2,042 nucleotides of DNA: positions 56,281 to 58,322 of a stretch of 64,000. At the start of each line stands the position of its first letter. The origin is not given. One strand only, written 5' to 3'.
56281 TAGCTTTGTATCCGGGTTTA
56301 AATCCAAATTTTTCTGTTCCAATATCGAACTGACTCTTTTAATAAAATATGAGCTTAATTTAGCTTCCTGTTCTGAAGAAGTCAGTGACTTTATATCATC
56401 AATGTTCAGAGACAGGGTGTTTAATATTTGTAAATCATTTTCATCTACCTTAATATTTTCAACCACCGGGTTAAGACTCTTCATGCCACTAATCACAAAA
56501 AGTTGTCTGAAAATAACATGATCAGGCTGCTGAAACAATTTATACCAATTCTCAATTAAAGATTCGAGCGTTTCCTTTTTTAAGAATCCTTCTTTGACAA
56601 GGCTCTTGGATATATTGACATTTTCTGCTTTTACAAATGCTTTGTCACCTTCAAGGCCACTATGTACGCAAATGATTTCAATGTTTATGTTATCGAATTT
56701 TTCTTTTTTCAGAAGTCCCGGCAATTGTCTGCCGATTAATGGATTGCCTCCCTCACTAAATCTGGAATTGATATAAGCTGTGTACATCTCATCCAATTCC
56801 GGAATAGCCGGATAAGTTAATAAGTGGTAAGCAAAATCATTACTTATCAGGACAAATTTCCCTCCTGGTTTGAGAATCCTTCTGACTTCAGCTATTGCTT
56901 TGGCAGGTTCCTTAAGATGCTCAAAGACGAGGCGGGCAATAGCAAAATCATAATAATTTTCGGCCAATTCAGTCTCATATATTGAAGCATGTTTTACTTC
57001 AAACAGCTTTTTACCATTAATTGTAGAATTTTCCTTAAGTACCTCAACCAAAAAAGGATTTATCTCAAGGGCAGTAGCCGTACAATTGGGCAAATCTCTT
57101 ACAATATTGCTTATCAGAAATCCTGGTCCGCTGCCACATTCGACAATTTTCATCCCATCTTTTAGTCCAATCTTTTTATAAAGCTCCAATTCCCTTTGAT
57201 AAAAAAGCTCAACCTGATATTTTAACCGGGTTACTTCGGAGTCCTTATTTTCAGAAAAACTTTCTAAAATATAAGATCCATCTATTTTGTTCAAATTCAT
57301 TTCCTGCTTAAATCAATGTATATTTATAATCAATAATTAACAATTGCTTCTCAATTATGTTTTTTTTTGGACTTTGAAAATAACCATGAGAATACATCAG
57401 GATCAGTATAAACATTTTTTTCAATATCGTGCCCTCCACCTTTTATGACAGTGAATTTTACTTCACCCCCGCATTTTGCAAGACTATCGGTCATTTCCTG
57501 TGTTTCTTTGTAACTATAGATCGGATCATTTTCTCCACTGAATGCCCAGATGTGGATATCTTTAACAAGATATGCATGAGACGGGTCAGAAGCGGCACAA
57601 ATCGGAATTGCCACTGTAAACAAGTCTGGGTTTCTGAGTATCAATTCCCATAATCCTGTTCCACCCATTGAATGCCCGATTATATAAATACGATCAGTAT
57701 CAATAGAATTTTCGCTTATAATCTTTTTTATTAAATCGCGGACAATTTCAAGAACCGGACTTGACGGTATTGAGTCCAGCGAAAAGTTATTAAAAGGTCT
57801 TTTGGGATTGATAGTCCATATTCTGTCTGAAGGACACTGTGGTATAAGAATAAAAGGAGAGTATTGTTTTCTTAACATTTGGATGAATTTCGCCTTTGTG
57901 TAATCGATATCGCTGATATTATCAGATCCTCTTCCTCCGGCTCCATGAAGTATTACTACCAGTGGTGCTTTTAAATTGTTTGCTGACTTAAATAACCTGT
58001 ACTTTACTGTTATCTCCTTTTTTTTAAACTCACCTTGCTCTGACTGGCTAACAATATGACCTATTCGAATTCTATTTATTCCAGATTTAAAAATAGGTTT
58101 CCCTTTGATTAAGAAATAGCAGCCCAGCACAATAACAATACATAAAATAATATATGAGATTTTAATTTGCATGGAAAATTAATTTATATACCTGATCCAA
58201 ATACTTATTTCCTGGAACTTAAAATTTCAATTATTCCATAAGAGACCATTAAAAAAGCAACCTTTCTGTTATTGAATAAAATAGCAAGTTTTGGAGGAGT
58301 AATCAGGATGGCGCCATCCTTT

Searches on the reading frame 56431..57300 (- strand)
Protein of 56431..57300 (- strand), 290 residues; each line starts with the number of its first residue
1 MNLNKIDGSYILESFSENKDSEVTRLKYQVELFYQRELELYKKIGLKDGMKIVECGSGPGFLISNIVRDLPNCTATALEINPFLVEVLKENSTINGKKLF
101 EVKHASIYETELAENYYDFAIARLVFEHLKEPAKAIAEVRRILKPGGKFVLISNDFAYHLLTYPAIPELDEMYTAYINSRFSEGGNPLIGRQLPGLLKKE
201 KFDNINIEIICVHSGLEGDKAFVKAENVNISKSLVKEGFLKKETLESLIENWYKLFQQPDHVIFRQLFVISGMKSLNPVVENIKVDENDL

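Call 74: search_protein_representatives(protein=window:56431-57300:-)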
Query: 290 residues. Proteins with E-value up to 0.001 (for the whole library): 5982; up to 1e-10: 731; up to 1e-30: 97. The best 150 are listed.
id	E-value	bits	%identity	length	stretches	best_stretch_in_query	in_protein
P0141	1.7e-140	483.7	76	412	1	4-277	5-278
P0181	3.9e-127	439.9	70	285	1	6-284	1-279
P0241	1.1e-109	382.6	63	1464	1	7-275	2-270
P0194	2.7e-107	374.8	63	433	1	7-275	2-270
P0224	4.9e-90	318.2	54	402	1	7-276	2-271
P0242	1.2e-88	313.6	52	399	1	7-273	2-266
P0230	2.9e-88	312.4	51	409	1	8-278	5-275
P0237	6.4e-81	288.3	48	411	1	9-286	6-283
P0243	6.9e-79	281.6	49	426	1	14-279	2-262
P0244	2.2e-77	276.7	49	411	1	7-275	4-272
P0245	3.6e-77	276.0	48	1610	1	9-277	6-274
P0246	1.9e-76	273.6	47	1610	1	8-278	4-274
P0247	2.9e-75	269.7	47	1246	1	9-281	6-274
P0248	5.3e-73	262.3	45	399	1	8-276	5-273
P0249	8.6e-73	261.6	45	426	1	7-274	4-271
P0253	3.3e-70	253.1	45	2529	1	8-286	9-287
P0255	4.9e-69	249.3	41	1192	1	6-275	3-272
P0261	2.6e-65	237.1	43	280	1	8-274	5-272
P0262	4.6e-65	236.3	43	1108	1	4-280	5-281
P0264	6.1e-61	222.8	43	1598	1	7-275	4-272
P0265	2.8e-60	220.6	40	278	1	7-274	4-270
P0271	2.0e-57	211.2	41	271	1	7-275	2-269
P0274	5.3e-56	206.5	38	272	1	8-274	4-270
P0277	5.5e-55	203.2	39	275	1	4-273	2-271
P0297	6.5e-40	153.8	35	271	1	10-273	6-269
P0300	2.8e-38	148.4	35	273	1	6-275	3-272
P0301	6.1e-38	147.3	33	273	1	7-274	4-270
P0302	8.1e-38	146.9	32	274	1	7-275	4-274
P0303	6.2e-37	144.0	31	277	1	4-270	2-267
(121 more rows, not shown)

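Call 75: list_cluster_members(proteins=[P0261, P0265, P0271, P0274, P0277, P0297, P0300, P0301, P0302, P0303])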
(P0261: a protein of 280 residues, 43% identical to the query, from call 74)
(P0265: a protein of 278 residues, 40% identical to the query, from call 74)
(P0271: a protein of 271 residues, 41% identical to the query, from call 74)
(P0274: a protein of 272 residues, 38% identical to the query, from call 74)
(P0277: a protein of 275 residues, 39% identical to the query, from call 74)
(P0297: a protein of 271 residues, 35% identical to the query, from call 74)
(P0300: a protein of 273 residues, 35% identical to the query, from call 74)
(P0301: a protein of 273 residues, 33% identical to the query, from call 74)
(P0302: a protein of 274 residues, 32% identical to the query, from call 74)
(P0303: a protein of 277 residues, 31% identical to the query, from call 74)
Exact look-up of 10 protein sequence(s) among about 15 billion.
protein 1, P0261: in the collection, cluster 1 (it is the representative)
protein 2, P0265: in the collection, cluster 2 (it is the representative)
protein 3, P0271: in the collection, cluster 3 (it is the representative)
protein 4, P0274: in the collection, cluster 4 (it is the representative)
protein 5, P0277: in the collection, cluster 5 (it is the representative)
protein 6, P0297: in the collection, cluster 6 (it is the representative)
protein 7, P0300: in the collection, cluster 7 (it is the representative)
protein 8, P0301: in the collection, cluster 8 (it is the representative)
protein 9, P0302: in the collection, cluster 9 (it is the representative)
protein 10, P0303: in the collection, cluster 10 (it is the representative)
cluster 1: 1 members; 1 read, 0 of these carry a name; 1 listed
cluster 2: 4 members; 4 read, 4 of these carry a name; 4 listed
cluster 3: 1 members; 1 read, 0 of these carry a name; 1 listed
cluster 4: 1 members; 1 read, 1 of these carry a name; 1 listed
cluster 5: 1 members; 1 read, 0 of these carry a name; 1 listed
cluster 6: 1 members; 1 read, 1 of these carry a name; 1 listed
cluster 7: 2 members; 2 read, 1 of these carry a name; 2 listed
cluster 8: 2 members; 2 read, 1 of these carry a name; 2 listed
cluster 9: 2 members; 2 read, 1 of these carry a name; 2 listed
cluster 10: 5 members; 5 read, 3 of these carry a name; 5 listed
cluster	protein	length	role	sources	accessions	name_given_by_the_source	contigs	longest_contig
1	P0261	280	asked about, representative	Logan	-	-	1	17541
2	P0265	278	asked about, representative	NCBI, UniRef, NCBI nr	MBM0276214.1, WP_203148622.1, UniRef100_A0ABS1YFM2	methyltransferase domain-containing protein [Micromonospora tarensis] | Methyltransferase domain-containing protein n=1 Tax=Micromonospora tarensis TaxID=2806100 ...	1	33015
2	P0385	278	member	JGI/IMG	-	ubiquinone/menaquinone biosynthesis C-methylase UbiE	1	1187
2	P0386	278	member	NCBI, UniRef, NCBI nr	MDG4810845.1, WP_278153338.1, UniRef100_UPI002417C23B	methyltransferase domain-containing protein [Micromonospora sp. WMMD1120] | methyltransferase domain-containing protein n=1 Tax=Micromonospora sp. WMMD1120 ...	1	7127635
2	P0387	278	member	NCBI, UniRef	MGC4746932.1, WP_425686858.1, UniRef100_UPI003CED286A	methyltransferase domain-containing protein [Micromonospora sp. DT201] | methyltransferase domain-containing protein n=1 Tax=Micromonospora sp. DT201 ...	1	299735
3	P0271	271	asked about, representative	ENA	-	-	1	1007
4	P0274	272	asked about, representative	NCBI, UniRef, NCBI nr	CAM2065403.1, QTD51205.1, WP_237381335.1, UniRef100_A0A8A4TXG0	Methyltransferase domain-containing protein [Sulfidibacter corallicola] | Methyltransferase domain-containing protein n=1 Tax=Sulfidibacter corallicola ...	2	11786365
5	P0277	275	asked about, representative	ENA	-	-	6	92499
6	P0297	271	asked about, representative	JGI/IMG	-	ubiquinone/menaquinone biosynthesis C-methylase UbiE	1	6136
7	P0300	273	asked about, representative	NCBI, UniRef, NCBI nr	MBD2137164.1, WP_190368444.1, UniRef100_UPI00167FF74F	methyltransferase domain-containing protein [Anabaena sp. FACHB-1237] | class I SAM-dependent methyltransferase n=1 Tax=Anabaena sp. FACHB-1237 TaxID=2692769 ... | class I SAM-dependent methyltransferase [Anabaena sp. FACHB-1237]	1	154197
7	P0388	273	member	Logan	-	-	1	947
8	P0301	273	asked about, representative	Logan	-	-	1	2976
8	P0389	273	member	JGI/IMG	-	ubiquinone/menaquinone biosynthesis C-methylase UbiE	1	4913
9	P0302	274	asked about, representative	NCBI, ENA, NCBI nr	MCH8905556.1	MAG: methyltransferase domain-containing protein [Candidatus Heimdallarchaeota archaeon] | methyltransferase domain-containing protein [Candidatus Heimdallarchaeota archaeon]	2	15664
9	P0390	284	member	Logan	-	-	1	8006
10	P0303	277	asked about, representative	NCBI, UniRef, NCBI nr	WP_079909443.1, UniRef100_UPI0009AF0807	class I SAM-dependent methyltransferase [Paenibacillus sp. 32352] | class I SAM-dependent methyltransferase n=1 Tax=Paenibacillus sp. 32352 TaxID=1969111 ... | methyltransferase domain-containing protein [Paenibacillus sp. 32352]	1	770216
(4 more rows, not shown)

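Call 77: find_encoding_contigs(protein=P0303, flank=8000, max_places=1)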
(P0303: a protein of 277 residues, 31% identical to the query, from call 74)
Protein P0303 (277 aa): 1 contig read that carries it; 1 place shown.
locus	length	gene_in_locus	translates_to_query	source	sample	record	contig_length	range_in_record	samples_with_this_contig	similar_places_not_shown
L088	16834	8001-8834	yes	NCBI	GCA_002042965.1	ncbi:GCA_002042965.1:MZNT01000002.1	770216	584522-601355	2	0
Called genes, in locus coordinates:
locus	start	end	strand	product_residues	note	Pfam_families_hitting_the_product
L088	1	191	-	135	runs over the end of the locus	PF22823:MrpR_C_cat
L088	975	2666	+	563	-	PF01432:Peptidase_M3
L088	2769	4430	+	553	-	PF07905:PucR, PF17853:GGDEF_2, PF13556:HTH_30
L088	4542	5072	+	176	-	PF00156:Pribosyltran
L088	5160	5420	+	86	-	-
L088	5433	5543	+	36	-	-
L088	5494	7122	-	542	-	PF00395:SLH (weak)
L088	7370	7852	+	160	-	PF00293:NUDIX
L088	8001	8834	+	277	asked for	PF01209:Ubie_methyltran, PF13489:Methyltransf_23, PF13847:Methyltransf_31, PF08241:Methyltransf_11, PF08242:Methyltransf_12, PF13649:Methyltransf_25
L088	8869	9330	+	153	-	PF13162:DUF3997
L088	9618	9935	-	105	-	PF00893:Multi_Drug_Res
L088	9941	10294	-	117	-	PF00893:Multi_Drug_Res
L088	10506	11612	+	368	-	PF08239:SH3_3, PF06347:SH3_4, PF08239:SH3_3, PF01520:Amidase_3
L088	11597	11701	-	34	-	-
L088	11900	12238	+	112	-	PF27479:YjdH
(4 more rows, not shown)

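Call 78: search_protein_families(library=ncbifam, proteins=[P0245, P0264], max_evalue=1e-10)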
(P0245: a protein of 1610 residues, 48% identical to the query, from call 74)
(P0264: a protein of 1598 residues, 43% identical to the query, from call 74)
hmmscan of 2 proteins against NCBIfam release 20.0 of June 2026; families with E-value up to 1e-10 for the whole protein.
P0245 (1610 aa): 14 families
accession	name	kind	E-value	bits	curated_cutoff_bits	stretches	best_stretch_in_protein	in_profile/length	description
NF004282.0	PRK05691.1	subfamily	1.3e-90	303.6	4090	1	325-858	599-1105/4334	non-ribosomal peptide synthase/polyketide synthase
TIGR01686.1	FkbH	subfamily_domain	1e-86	291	146.65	1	1075-1394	3-319/323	FkbH domain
NF047350.1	aureusi_NRPS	equivalog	1e-69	234.9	2500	1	334-857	930-1405/2373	aureusimine non-ribosomal peptide synthetase AusA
NF038078.1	NRPS_MxcG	equivalog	4.1e-27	93.9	2300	1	417-747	6-330/1442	myxochelin non-ribosomal peptide synthetase MxcG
TIGR03443.1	alpha_am_amid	equivalog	4.2e-20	70.8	1030.1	0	1495-1582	842-931/1390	L-aminoadipate-semialdehyde dehydrogenase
TIGR01681.1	HAD-SF-IIIC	subfamily_domain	5e-15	56.5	35.75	1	1076-1193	1-130/132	HAD-IIIC family phosphatase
NF045667.1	MTase_DVU1556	equivalog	3.7e-13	49.4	155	1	37-150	14-121/213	DVU_1556 family methyltransferase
NF041536.1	ArsM_DUF2284_UU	exception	8.3e-13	47.5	575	1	44-151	75-183/459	arsenite methyltransferase/DUF2284 domain selenoprotein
NF043040.1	corrin_prot_MT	hypoth_equivalog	2.4e-12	46.7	180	1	45-150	41-149/216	corrinoid protein-associated methyltransferase CpaM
NF041803.1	NRPS_SolG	exception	5.6e-12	44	2200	0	1450-1566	1042-1153/1163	solanimycin non-ribosomal peptide synthetase SolG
TIGR02072.1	BioC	equivalog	6.9e-12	45.7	184.95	1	47-147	36-131/244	malonyl-ACP O-methyltransferase BioC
NF001243.0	PRK00216.1-4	equivalog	8.4e-12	44.9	235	1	29-173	33-169/237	demethylmenaquinone methyltransferase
TIGR02752.1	MenG_heptapren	equivalog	1e-11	44.8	419.85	1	28-175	30-169/231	demethylmenaquinone methyltransferase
NF041537.1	ArsM_AhpD_UU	exception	3.8e-11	42.4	510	1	44-153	75-185/345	arsenite methyltransferase/AhpD domain selenoprotein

P0264 (1598 aa): 10 families
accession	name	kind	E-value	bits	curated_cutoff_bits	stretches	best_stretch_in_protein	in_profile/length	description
TIGR01686.1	FkbH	subfamily_domain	4.5e-96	321.8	146.65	1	1075-1396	4-322/323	FkbH domain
NF004282.0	PRK05691.1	subfamily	5.8e-93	311.3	4090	2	313-846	599-1109/4334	non-ribosomal peptide synthase/polyketide synthase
NF047350.1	aureusi_NRPS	equivalog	1.7e-69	234.1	2500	2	325-844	933-1408/2373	aureusimine non-ribosomal peptide synthetase AusA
NF038078.1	NRPS_MxcG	equivalog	5e-30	103.6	2300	1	400-699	5-300/1442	myxochelin non-ribosomal peptide synthetase MxcG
TIGR01681.1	HAD-SF-IIIC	subfamily_domain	1.7e-19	70.9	35.75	1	1075-1191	1-129/132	HAD-IIIC family phosphatase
TIGR03443.1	alpha_am_amid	equivalog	1.6e-16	58.9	1030.1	1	1495-1584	847-938/1390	L-aminoadipate-semialdehyde dehydrogenase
NF041803.1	NRPS_SolG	exception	3.8e-16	57.8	2200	0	1489-1561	1082-1153/1163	solanimycin non-ribosomal peptide synthetase SolG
NF045667.1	MTase_DVU1556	equivalog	2.9e-12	46.5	155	1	37-153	14-124/213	DVU_1556 family methyltransferase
NF043040.1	corrin_prot_MT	hypoth_equivalog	3.4e-11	43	180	1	48-151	44-150/216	corrinoid protein-associated methyltransferase CpaM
NF001244.0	PRK00216.1-5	equivalog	6.7e-11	41.9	216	0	26-150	31-155/236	bifunctional demethylmenaquinone methyltransferase/2-methoxy-6-polyprenyl-1,4-benzoquinol methylase UbiE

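Call 80: search_protein_families(library=pfam, proteins=[P0241, P0247, P0253, P0255, P0262], max_evalue=1e-8)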
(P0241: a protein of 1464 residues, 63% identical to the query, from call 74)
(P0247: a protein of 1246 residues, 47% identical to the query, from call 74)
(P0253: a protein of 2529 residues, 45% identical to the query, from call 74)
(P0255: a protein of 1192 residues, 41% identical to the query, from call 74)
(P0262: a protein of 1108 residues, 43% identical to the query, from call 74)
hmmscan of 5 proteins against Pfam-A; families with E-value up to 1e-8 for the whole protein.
P0241 (1464 aa): 9 families
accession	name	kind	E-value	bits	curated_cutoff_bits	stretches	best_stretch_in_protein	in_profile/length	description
PF00501.34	AMP-binding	-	1.2e-88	298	29.9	1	856-1211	1-384/384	AMP-binding enzyme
PF00668.25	Condensation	-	6.7e-82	276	30.6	1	397-836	2-455/456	Condensation domain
PF00550.31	PP-binding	-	5.2e-20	71.9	20.8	1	1372-1435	2-67/67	Phosphopantetheine attachment site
PF08241.18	Methyltransf_11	-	2.8e-15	57.2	21.2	1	49-146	2-95/95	Methyltransferase domain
PF13489.12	Methyltransf_23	-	2e-13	50.8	27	1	39-197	16-159/164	Methyltransferase domain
PF13847.12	Methyltransf_31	-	9.2e-12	45.3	27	1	42-156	2-119/145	Methyltransferase domain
PF13649.12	Methyltransf_25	-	3e-10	41.1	27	1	47-142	1-97/97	Methyltransferase domain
PF08242.18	Methyltransf_12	-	8.3e-10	39.7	30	1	49-144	2-98/98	Methyltransferase domain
PF13193.12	AMP-binding_C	-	1.9e-09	38.8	24.5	1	1271-1345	2-76/76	AMP-binding enzyme C-terminal domain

P0247 (1246 aa): 8 families
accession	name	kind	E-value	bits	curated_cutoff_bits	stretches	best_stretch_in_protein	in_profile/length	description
PF00668.25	Condensation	-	8.9e-97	325.1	30.6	1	423-878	5-454/456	Condensation domain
PF00698.26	Acyl_transf_1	-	5.5e-49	167.8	32.7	1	911-1208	2-291/319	Acyl transferase domain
PF08241.18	Methyltransf_11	-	8.7e-22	78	21.2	1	50-144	1-95/95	Methyltransferase domain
PF13649.12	Methyltransf_25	-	6.6e-19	68.8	27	1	49-140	1-97/97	Methyltransferase domain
PF13489.12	Methyltransf_23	-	7.7e-15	55.4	27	1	39-198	15-162/164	Methyltransferase domain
PF13847.12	Methyltransf_31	-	2.5e-14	53.6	27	1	44-149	2-114/145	Methyltransferase domain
PF08242.18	Methyltransf_12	-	1.2e-13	52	30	1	50-141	1-97/98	Methyltransferase domain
PF00550.31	PP-binding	-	1.6e-11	44.7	20.8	1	337-394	8-65/67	Phosphopantetheine attachment site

P0253 (2529 aa): 17 families
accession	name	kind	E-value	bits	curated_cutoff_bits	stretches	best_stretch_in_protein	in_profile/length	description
PF00109.32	ketoacyl-synt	-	4.3e-162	538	20.8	2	455-701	3-252/252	Beta-ketoacyl synthase, N-terminal domain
PF02801.28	Ketoacyl-synt_C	-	2.1e-83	276.6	20.8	2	2276-2393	1-118/119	Beta-ketoacyl synthase, C-terminal domain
PF08659.16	KR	-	5.6e-48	163.7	22.6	1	1618-1799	1-179/180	KR domain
PF14765.12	PS-DH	-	3.2e-28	98.8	23.7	1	1200-1360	2-165/166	Polyketide synthase dehydratase N-terminal domain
PF21394.3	Beta-ketacyl_N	-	5.4e-26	91.6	26.9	1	1400-1556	2-155/170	Beta-ketoacyl synthase-like, N-terminal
PF00550.31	PP-binding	-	6.5e-26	90.8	20.8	1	1889-1951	2-64/67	Phosphopantetheine attachment site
PF16197.11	KAsynt_C_assoc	-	6e-25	88.2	33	1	830-934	2-102/111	Ketoacyl-synthetase C-terminal extension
PF08241.18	Methyltransf_11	-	6.7e-19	68.8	21.2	1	55-152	2-95/95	Methyltransferase domain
PF21089.3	PKS_DH_N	-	7.8e-18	64.8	27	1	1073-1169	1-102/103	Polyketide synthase dehydratase domain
PF22621.2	CurL-like_PKS_C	-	1.8e-17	63.4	27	1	894-957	2-64/64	CurL-like, PKS C-terminal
PF22336.2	RhiE-like_linker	-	8.8e-17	61.3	27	1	897-963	2-66/67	RhiE-like, KS-MAT linker domain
PF08242.18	Methyltransf_12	-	2.4e-16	60.7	30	1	54-148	1-96/98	Methyltransferase domain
PF13649.12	Methyltransf_25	-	1.4e-15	58.2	27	1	53-148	1-97/97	Methyltransferase domain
PF00108.29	Thiolase_N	-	7.4e-14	52.2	26.4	0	612-653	74-115/260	Thiolase, N-terminal domain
PF13489.12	Methyltransf_23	-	4.9e-13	49.6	27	1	40-159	14-123/164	Methyltransferase domain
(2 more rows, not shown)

P0255 (1192 aa): 11 families
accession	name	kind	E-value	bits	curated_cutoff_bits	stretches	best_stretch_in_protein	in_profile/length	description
PF00109.32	ketoacyl-synt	-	7e-83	278.5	20.8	1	422-668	3-252/252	Beta-ketoacyl synthase, N-terminal domain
PF02801.28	Ketoacyl-synt_C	-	2.5e-39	134.4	20.8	1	677-793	2-118/119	Beta-ketoacyl synthase, C-terminal domain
PF08241.18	Methyltransf_11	-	1.5e-18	67.6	21.2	1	50-148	1-95/95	Methyltransferase domain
PF21089.3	PKS_DH_N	-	1.3e-16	60.9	27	1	1069-1173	1-103/103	Polyketide synthase dehydratase domain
PF13649.12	Methyltransf_25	-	1.9e-16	60.9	27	1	49-143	1-96/97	Methyltransferase domain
PF22336.2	RhiE-like_linker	-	5.4e-16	58.8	27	1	863-943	1-67/67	RhiE-like, KS-MAT linker domain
PF13489.12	Methyltransf_23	-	6.3e-16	59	27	1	38-201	13-161/164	Methyltransferase domain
PF08242.18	Methyltransf_12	-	7.8e-15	55.8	30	1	50-144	1-96/98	Methyltransferase domain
PF13847.12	Methyltransf_31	-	6.7e-14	52.2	27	1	44-152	2-113/145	Methyltransferase domain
PF16197.11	KAsynt_C_assoc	-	7.1e-12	46.2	33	1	797-881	2-82/111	Ketoacyl-synthetase C-terminal extension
PF22621.2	CurL-like_PKS_C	-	5.1e-11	42.8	27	1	860-936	1-64/64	CurL-like, PKS C-terminal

P0262 (1108 aa): 12 families
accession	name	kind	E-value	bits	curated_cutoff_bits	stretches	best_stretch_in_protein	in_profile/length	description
PF00109.32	ketoacyl-synt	-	3.5e-84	282.8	20.8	1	417-660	3-252/252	Beta-ketoacyl synthase, N-terminal domain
PF02801.28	Ketoacyl-synt_C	-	7.9e-40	136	20.8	1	668-782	1-118/119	Beta-ketoacyl synthase, C-terminal domain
PF21089.3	PKS_DH_N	-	3.8e-19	69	27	1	1023-1106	1-82/103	Polyketide synthase dehydratase domain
PF08241.18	Methyltransf_11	-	5.6e-15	56.2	21.2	1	54-152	1-95/95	Methyltransferase domain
PF13847.12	Methyltransf_31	-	6.1e-15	55.6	27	1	48-156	2-113/145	Methyltransferase domain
PF16197.11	KAsynt_C_assoc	-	1.6e-14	54.6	33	1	786-887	2-99/111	Ketoacyl-synthetase C-terminal extension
PF22621.2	CurL-like_PKS_C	-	4.3e-14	52.7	27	1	849-912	1-64/64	CurL-like, PKS C-terminal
PF08242.18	Methyltransf_12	-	7.1e-13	49.6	30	1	54-149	1-97/98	Methyltransferase domain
PF13649.12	Methyltransf_25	-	4.9e-12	46.8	27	1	53-148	1-97/97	Methyltransferase domain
PF22336.2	RhiE-like_linker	-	4.9e-12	46.1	27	1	852-917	1-65/67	RhiE-like, KS-MAT linker domain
PF00550.31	PP-binding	-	9.2e-12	45.5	20.8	1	324-388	2-67/67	Phosphopantetheine attachment site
PF13489.12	Methyltransf_23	-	9.5e-11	42.1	27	1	30-207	4-163/164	Methyltransferase domain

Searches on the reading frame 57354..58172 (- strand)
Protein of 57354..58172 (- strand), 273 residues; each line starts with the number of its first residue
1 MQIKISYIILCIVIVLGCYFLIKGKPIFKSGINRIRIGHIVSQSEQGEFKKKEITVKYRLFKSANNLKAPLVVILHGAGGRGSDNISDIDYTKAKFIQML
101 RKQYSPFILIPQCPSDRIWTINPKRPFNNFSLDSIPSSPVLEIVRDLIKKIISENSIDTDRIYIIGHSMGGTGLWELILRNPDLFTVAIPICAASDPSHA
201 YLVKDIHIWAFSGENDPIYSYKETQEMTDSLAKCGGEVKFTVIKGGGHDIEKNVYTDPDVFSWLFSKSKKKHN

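Call 13: search_protein_families(library=pfam, proteins=[window:57354-58172:-], max_evalue=0.01)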
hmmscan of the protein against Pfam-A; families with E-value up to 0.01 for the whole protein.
window:57354-58172:- (273 aa): 13 families
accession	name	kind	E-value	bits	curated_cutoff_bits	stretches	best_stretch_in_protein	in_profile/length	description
PF00326.27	Peptidase_S9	-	3.4e-09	36.9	22.6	1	148-206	52-110/213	Prolyl oligopeptidase family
PF02230.22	Abhydrolase_2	-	2.5e-08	34.5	23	1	67-252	12-203/217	Phospholipase/Carboxylesterase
PF12146.15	Hydrolase_4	-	1.1e-07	31.9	27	1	145-200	63-116/239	Serine aminopeptidase, S33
PF01738.24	DLH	-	5e-07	30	21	1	61-248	6-186/217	Dienelactone hydrolase family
PF00561.26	Abhydrolase_1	-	4.7e-06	26.9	25.8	1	70-209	1-117/245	alpha/beta hydrolase fold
PF07819.20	PGAP1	-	0.00011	22.4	24.3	1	142-213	70-145/233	PGAP1-like alpha/beta domain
PF12697.13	Abhydrolase_6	-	0.00013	23.2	26.3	1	72-183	1-83/217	Alpha/beta hydrolase family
PF12740.14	PETase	-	0.00041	20.3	28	1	154-232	119-196/263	PET hydrolase-like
PF12695.13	Abhydrolase_5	-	0.00059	20.1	27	1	148-248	46-140/164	Alpha/beta hydrolase family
PF00756.26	Esterase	-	0.0019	18.4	22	1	154-201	109-156/251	Putative esterase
PF07859.19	Abhydrolase_3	-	0.0033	17.6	25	0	145-172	57-83/210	alpha/beta hydrolase fold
PF10503.15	Esterase_PHB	-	0.0042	16.8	23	1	65-186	12-123/219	Esterase PHB depolymerase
PF20434.5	BD-FAE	-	0.0077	16.2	26.8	0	65-105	9-49/215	BD-FAE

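Call 45: search_protein_families(library=ncbifam, proteins=[window:57354-58172:-], max_evalue=0.01)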
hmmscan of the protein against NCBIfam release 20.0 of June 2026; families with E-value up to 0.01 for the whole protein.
window:57354-58172:- (273 aa): 9 families
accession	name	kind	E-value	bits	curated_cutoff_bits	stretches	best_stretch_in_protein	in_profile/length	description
NF050058.1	e_dPHAscl_type1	hypoth_equivalog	2.1e-12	47.1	150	1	55-191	7-135/276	extracellular catalytic domain type 1 short-chain-length polyhydroxyalkanoate depolymerase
TIGR01840.1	esterase_phb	subfamily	4.3e-09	36.2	107.85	1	66-195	10-130/213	PHB depolymerase family esterase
TIGR02821.1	fghA_ester_D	equivalog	2e-05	24.3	281.7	1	143-197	121-175/275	S-formylglutathione hydrolase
NF008525.0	PRK11460.1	equivalog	4.6e-05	22.8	191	1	146-253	89-196/232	esterase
NF047577.1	quino_deg_MhqD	equivalog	9.6e-05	22.2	325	0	146-250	79-183/195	methylhydroquinone degradation carboxylesterase MhqD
NF001209.0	PRK00175.1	equivalog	0.0003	19.7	331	0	163-196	151-184/381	homoserine O-acetyltransferase MetX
NF033892.1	XcbB_CpsF_sero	subfamily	0.00074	18.9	125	1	144-173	143-172/291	XcbB/CpsF family capsular polysaccharide biosynthesis protein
NF051441.1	BisHyethTerphBdeA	equivalog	0.0012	18.2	520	1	147-193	155-200/305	bis(hydroxyethyl) terephthalate hydrolase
TIGR01392.2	MetX_acetyl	equivalog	0.0076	15.4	500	0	150-196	119-164/351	homoserine O-acetyltransferase MetX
